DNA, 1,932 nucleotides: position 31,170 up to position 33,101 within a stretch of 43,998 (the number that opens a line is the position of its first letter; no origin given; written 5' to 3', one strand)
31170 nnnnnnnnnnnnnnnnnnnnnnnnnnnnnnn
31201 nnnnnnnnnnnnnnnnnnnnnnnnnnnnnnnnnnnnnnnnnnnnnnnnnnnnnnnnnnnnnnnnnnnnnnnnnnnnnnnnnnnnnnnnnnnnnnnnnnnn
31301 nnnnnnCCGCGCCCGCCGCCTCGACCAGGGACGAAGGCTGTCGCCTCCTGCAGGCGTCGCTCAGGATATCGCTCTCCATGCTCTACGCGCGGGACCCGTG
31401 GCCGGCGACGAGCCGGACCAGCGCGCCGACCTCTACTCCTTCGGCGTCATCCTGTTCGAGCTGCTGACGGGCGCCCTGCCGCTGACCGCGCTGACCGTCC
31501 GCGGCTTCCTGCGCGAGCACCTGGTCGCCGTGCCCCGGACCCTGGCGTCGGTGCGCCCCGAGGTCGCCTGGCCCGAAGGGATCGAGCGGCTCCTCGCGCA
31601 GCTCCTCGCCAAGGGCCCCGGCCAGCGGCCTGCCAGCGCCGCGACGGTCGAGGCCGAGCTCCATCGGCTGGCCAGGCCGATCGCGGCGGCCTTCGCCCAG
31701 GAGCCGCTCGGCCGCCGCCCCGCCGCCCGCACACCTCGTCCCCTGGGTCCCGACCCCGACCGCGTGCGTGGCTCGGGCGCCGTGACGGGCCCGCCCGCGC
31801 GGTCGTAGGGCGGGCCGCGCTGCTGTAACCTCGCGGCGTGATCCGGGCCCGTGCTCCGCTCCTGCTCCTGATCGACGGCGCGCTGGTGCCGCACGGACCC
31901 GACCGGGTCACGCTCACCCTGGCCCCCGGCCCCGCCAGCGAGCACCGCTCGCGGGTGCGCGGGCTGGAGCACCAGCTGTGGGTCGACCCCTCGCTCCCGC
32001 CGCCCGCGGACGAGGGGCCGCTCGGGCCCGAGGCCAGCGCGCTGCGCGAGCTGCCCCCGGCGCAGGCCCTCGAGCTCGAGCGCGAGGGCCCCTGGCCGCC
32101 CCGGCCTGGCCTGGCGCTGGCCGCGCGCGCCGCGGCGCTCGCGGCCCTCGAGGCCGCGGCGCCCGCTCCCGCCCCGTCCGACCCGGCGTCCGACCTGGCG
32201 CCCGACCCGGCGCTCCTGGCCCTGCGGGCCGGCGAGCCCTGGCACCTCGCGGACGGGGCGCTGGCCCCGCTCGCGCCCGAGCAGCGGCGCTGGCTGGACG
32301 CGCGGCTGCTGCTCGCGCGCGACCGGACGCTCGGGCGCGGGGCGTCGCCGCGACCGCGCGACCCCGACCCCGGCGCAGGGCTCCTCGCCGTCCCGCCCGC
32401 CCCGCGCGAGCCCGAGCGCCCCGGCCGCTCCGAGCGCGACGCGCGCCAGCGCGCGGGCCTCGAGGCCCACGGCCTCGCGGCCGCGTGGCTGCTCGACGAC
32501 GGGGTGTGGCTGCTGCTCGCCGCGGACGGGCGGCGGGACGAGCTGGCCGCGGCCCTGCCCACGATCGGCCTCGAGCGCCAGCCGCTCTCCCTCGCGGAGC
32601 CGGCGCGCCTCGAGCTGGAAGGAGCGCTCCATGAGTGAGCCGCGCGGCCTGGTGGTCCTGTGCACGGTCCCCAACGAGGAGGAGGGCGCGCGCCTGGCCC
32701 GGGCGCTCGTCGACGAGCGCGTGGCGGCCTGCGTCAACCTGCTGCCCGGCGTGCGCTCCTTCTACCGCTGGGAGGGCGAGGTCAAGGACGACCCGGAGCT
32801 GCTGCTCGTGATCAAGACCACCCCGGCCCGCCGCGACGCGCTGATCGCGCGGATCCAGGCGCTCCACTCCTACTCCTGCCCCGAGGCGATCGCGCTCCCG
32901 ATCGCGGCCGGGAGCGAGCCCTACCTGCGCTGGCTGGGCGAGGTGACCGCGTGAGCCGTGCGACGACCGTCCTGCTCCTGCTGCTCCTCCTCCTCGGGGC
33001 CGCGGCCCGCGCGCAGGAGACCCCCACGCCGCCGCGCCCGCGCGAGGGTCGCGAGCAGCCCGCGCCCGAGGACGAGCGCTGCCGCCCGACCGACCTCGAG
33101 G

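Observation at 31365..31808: Orphan C-terminal fragment of a Ser/Thr kinase next to the lower-GC patch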

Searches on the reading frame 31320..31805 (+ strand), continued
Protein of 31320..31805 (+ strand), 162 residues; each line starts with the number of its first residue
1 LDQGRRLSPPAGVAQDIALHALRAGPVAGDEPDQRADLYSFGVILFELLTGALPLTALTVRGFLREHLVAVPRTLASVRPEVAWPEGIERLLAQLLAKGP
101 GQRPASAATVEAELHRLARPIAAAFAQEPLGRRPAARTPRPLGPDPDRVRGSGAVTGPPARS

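Call 63: list_cluster_members(proteins=[P0028, P0034, P0071, P0141, P0049, P0048, P0116, P0237, P0115, P0059])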
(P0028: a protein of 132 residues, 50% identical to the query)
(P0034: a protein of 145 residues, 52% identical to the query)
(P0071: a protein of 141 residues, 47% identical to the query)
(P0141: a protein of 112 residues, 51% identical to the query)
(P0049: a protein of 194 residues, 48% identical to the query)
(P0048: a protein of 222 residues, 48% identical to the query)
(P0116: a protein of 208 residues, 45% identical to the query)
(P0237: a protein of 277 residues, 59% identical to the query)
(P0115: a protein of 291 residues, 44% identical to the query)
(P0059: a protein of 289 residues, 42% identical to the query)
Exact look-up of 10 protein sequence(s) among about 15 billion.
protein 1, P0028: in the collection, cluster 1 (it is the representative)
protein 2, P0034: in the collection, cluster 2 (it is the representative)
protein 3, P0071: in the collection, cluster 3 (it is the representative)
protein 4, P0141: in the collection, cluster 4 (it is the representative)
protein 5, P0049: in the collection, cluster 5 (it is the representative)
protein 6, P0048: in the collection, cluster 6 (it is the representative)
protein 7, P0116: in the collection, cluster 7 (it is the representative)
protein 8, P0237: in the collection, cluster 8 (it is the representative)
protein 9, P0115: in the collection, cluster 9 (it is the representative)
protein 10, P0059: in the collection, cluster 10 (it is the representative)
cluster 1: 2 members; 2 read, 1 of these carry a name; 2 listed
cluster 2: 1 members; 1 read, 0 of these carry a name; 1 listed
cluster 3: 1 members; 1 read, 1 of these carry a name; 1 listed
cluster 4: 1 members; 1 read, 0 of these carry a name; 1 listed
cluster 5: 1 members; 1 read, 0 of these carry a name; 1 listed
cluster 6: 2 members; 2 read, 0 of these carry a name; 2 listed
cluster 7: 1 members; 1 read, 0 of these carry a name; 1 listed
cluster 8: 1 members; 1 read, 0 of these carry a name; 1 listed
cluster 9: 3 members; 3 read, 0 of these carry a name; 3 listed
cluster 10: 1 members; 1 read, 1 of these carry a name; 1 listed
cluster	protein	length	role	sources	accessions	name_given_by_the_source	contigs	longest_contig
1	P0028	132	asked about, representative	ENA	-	-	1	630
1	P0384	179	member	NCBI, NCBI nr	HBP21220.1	MAG TPA: hypothetical protein DEA08_25965, partial [Planctomycetes bacterium] | hypothetical protein [Planctomycetota bacterium]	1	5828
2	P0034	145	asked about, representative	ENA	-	-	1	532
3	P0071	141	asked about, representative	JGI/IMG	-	serine/threonine protein kinase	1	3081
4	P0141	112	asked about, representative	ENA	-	-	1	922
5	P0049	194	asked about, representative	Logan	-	-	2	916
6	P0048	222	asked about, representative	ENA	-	-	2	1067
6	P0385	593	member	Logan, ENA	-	-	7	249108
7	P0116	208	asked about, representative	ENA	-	-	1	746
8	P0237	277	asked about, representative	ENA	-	-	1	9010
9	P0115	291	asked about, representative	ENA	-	-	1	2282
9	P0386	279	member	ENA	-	-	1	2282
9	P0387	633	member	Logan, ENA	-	-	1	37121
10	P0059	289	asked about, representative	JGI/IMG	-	serine/threonine protein kinase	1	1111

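Call 64: find_encoding_contigs(protein=P0237, flank=5000, max_places=1)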
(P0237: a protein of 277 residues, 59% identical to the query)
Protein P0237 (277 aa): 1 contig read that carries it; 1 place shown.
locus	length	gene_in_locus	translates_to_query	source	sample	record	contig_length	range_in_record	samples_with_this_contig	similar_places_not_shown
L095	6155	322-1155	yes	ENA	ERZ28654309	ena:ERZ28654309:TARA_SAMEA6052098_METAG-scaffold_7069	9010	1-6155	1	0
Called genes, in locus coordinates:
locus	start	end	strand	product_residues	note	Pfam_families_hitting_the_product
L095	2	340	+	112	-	?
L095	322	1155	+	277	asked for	PF00069:Pkinase, PF01636:APH (faint), PF07714:PK_Tyr_Ser-Thr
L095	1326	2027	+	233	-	-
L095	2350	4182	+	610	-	PF02985:HEAT (faint), PF13646:HEAT_2, PF00092:VWA (weak), PF13519:VWA_2, PF13768:VWA_3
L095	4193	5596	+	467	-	PF01553:Acyltransferase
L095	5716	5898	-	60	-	-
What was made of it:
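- No class of stand-alone C-lobe proteins: the other short family hits sit on 0.5-1.1-kb contigs or at contig ends, and some cluster with 593-633-aa proteins (calls 63, 64). Most of the other short hits sit on very short contigs or at contig ends (calls 63, 64).
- Tried and rejected: Most of the short hits sit on very short contigs or at contig ends (calls 63, 64).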

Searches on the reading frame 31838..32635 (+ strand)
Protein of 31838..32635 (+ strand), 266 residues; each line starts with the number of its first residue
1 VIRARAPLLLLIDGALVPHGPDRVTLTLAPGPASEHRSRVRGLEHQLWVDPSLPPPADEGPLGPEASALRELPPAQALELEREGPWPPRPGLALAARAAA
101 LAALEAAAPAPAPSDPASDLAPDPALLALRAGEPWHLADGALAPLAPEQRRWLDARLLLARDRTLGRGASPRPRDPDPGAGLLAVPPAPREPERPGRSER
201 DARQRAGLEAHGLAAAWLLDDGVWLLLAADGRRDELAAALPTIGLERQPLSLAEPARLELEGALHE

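Call 3: search_protein_families(library=pfam, proteins=[window:31838-32635:+], max_evalue=0.1)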
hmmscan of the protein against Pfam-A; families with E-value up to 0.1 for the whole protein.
window:31838-32635:+ (266 aa): 0 families

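Call 12: find_related_loci(query=window:31838-32635:+, collection=genome_contigs, flank=10000)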
Query window:31838-32635:+ (266 aa) in genome_contigs; peptide patterns used: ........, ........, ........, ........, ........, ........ (x = any residue, [..] = any of these).
600 stretches matched a pattern, but none encodes a relative of the query by tblastn (E <= 1e-3).
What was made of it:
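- Tried and rejected: The 266-aa protein found no relatives (call 12).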

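Call 51: search_protein_families(library=ncbifam, proteins=[window:31838-32635:+], max_evalue=0.01)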
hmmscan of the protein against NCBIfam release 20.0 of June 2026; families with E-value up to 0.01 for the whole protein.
window:31838-32635:+ (266 aa): 0 families

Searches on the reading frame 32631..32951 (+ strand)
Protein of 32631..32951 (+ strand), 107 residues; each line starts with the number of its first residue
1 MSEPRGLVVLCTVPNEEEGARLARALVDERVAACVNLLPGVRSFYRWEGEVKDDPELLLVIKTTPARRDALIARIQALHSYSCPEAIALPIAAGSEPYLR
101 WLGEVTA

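Call 3: search_protein_families(library=pfam, proteins=[window:32631-32951:+], max_evalue=0.1)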
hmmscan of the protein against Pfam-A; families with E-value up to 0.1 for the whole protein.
window:32631-32951:+ (107 aa): 1 family
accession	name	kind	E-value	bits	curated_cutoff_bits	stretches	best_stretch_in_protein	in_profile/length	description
PF03091.20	CutA1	-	4e-36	123.2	22.4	1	8-104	2-98/99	CutA1 divalent ion tolerance protein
